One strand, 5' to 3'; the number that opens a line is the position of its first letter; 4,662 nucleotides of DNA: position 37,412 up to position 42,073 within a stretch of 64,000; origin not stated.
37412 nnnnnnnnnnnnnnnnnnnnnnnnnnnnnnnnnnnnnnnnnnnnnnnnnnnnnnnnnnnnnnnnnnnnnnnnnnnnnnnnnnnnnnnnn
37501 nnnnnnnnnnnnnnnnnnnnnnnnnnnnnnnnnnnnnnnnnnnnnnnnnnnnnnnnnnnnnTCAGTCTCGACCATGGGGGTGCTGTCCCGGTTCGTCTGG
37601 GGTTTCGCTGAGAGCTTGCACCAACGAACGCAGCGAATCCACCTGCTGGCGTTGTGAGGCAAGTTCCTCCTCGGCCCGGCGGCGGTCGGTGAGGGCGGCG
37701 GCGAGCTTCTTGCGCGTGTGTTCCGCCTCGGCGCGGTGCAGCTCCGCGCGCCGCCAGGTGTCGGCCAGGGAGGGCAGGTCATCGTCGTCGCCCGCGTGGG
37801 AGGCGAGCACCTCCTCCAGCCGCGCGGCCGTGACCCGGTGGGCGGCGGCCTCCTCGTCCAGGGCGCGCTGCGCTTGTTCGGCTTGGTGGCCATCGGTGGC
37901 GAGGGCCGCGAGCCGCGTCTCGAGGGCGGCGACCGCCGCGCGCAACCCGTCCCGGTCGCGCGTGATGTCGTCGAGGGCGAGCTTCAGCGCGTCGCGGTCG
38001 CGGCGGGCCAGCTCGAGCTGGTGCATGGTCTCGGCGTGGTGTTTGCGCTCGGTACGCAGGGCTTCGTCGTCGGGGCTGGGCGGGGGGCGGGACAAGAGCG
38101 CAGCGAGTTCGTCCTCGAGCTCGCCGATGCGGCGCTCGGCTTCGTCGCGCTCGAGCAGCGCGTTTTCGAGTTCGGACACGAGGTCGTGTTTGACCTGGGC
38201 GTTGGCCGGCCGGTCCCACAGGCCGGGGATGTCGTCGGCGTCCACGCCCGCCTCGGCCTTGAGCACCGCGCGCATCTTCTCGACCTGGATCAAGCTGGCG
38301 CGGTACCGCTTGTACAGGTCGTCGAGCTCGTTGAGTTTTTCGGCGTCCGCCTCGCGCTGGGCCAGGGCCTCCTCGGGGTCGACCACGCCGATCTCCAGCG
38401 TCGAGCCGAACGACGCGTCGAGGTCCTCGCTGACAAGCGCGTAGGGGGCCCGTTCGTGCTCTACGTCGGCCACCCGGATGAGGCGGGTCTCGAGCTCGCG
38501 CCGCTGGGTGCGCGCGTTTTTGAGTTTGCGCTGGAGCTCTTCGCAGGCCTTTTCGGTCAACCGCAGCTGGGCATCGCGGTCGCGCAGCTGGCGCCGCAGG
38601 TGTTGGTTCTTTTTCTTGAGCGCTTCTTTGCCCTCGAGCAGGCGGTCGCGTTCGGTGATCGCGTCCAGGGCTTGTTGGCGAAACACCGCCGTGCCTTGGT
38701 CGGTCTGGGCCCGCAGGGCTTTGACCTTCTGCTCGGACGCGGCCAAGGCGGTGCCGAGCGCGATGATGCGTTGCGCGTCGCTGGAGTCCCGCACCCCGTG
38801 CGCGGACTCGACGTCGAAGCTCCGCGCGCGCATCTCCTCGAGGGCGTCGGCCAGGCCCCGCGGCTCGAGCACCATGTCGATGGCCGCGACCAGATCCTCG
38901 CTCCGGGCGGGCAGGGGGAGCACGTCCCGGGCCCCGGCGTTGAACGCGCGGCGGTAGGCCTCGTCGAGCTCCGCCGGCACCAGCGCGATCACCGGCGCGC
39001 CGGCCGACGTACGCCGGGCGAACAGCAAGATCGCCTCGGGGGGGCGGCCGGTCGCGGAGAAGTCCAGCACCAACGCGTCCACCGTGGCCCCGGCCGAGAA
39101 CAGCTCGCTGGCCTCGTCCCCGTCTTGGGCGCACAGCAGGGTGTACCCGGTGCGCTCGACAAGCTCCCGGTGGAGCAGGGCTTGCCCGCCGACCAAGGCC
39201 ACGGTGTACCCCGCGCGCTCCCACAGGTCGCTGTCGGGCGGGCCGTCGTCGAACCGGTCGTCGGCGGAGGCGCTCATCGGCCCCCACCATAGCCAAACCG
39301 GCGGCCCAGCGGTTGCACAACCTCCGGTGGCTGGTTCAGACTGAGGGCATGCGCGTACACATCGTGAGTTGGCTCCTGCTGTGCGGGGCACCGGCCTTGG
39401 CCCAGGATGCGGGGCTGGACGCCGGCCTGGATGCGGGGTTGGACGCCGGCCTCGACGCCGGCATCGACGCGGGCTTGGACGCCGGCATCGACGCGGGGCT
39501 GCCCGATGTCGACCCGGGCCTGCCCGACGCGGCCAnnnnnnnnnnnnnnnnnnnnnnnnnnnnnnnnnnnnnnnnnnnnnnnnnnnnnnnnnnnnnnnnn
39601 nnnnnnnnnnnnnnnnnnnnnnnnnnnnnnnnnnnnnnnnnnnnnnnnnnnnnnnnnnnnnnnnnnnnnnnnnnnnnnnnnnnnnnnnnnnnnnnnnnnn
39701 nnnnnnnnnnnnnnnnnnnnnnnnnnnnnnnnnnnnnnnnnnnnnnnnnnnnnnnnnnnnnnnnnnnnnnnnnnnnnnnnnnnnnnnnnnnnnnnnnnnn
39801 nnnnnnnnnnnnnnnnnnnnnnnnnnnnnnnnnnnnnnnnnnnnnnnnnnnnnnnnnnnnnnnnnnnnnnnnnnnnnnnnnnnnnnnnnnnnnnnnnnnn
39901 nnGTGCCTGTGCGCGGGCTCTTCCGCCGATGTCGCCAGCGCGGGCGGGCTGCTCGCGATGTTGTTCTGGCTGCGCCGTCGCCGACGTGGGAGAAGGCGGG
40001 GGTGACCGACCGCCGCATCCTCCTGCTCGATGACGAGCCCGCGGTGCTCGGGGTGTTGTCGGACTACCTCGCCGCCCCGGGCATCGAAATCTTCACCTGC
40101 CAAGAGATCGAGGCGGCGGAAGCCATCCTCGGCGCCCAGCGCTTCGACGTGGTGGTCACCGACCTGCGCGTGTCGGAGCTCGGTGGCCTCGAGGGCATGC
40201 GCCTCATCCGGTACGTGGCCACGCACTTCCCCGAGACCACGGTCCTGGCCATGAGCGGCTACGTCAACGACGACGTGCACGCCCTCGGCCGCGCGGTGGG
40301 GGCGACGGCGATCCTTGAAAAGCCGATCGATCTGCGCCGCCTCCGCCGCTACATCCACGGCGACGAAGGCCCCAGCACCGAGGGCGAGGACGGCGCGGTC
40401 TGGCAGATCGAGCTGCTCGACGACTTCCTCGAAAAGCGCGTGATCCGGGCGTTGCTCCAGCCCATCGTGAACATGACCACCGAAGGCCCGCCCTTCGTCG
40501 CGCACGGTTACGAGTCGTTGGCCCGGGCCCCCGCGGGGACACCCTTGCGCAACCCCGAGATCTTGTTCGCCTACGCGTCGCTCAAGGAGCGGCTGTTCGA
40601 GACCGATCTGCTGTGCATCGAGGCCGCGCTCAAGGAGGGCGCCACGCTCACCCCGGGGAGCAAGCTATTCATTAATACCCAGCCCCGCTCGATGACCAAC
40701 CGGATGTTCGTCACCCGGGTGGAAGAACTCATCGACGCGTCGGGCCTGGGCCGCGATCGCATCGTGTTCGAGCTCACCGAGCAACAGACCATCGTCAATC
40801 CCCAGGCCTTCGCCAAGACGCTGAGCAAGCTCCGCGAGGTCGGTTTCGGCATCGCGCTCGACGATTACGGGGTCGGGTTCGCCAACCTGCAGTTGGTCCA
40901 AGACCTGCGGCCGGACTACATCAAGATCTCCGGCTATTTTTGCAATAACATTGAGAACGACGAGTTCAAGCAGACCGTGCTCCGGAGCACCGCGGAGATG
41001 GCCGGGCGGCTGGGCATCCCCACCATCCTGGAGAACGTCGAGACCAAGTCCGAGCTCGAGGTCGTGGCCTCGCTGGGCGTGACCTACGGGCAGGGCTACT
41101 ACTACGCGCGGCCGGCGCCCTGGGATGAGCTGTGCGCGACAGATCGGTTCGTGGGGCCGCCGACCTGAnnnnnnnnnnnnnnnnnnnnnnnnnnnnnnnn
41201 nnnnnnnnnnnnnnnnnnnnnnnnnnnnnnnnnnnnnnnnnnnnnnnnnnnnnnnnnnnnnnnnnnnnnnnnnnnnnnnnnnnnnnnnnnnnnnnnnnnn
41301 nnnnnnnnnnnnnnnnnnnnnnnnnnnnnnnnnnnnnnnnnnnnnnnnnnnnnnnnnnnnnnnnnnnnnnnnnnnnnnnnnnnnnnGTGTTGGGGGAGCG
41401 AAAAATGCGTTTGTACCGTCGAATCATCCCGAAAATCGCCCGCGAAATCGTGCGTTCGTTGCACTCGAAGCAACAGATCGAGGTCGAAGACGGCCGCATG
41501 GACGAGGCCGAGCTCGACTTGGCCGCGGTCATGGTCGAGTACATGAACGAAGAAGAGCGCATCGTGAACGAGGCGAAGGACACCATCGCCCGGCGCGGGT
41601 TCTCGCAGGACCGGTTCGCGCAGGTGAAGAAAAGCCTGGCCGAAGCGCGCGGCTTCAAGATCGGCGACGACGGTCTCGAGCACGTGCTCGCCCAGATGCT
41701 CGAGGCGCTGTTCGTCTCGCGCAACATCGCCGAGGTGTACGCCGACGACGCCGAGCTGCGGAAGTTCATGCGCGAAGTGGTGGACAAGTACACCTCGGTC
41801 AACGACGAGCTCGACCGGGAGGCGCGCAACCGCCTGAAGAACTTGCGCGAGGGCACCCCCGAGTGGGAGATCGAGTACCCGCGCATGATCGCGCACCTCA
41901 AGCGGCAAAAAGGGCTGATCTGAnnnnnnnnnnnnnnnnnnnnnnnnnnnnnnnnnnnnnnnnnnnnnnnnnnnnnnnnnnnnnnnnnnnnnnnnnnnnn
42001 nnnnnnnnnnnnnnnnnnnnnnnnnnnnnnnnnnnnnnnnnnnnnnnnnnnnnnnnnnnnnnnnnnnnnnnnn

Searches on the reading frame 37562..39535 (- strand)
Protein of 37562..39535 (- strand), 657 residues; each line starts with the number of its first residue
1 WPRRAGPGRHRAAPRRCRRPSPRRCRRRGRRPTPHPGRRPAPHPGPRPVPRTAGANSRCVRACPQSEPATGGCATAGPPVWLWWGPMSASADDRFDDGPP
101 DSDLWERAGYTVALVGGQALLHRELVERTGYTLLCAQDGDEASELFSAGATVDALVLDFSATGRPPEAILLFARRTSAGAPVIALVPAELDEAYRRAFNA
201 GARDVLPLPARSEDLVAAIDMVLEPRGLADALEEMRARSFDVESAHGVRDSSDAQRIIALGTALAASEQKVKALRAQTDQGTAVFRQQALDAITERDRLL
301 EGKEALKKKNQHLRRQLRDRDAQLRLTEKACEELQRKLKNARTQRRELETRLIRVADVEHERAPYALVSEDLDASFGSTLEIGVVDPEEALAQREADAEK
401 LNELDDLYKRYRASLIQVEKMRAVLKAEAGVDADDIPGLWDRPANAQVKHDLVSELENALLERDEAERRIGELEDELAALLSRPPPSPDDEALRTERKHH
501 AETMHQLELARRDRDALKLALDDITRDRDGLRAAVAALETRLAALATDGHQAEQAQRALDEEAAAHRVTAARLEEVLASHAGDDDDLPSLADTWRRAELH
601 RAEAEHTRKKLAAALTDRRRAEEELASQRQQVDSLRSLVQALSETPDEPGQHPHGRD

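Call 9: search_protein_families(library=pfam, proteins=[window:37562-39535:-], max_evalue=0.001)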
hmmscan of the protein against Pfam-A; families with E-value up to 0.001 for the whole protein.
window:37562-39535:- (657 aa): 0 families

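Call 18: search_protein_families(library=ncbifam, proteins=[window:37562-39535:-], max_evalue=0.1)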
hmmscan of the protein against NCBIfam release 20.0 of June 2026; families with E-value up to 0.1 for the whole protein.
window:37562-39535:- (657 aa): 10 families
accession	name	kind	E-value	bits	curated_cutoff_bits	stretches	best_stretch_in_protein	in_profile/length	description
NF008199.0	PRK10955.1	equivalog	3.2e-05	23.9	341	1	121-230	16-122/232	envelope stress response regulator transcription factor CpxR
NF007005.1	PRK09468.1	equivalog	0.00043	19.8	331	1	119-225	17-121/237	osmolarity response regulator transcription factor OmpR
NF051850.1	RespRegRprY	equivalog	0.0011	18.4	370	1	120-223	18-120/234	response regulator transcription factor RprY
NF000402.1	vanR-B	exception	0.0052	16.3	480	0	123-227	19-121/219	vancomycin resistance response regulator transcription factor VanR-B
NF045944.1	ResRegRpaBCyano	equivalog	0.0055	16.1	330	1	127-265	18-153/229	response regulator transcription factor RpaB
NF040689.1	MtrAB_MtrA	equivalog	0.0068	15.8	300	1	126-243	18-132/219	MtrAB system response regulator MtrA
TIGR01387.1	cztR_silR_copR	subfamily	0.016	14.9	279.2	1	121-227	14-118/218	heavy metal response regulator transcription factor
TIGR02168.1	SMC_prok_B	equivalog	0.016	12.9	567.35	1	392-645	253-506/1181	chromosome segregation protein SMC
NF047654.1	DiguCycDgcRLepto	equivalog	0.033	13.1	500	1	123-237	19-134/295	diguanylate cyclase DgcR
NF010076.0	PRK13557.1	subfamily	0.057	11.8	631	1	120-224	429-534/540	histidine kinase famiy protein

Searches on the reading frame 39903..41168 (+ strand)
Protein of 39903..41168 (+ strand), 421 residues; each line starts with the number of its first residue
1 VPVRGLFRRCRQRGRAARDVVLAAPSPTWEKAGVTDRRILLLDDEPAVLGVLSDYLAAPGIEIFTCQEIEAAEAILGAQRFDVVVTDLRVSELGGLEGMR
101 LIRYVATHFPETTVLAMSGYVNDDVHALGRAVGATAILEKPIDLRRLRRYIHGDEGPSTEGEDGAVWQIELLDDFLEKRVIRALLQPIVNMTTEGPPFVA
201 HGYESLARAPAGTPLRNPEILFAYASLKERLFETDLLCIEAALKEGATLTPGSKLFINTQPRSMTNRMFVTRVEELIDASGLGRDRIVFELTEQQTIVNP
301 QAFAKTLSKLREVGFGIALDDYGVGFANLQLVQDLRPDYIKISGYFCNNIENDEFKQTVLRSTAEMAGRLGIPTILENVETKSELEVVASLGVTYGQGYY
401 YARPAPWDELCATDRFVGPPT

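Call 9: search_protein_families(library=pfam, proteins=[window:39903-41168:+], max_evalue=0.001)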
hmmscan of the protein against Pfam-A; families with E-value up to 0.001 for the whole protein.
window:39903-41168:+ (421 aa): 2 families
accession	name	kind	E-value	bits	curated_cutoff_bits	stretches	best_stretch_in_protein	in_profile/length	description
PF00563.25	EAL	-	8.4e-45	153.4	31.3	1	173-404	5-236/236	EAL domain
PF00072.30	Response_reg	-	3e-16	60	30.2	1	39-151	1-110/111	Response regulator receiver domain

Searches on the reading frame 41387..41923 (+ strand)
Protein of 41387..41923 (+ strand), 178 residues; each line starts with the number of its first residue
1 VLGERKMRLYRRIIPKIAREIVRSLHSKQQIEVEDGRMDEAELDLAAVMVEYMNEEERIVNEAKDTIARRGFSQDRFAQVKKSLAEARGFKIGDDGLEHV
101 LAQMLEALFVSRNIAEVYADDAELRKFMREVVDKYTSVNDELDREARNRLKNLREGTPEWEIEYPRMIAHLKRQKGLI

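Call 9: search_protein_families(library=pfam, proteins=[window:41387-41923:+], max_evalue=0.001)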
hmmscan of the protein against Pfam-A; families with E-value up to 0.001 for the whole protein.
window:41387-41923:+ (178 aa): 1 family
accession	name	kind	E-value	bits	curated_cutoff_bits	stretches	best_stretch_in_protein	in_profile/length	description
PF04368.18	DUF507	-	3.5e-28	99.3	24.7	1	7-177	1-182/182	Protein of unknown function (DUF507)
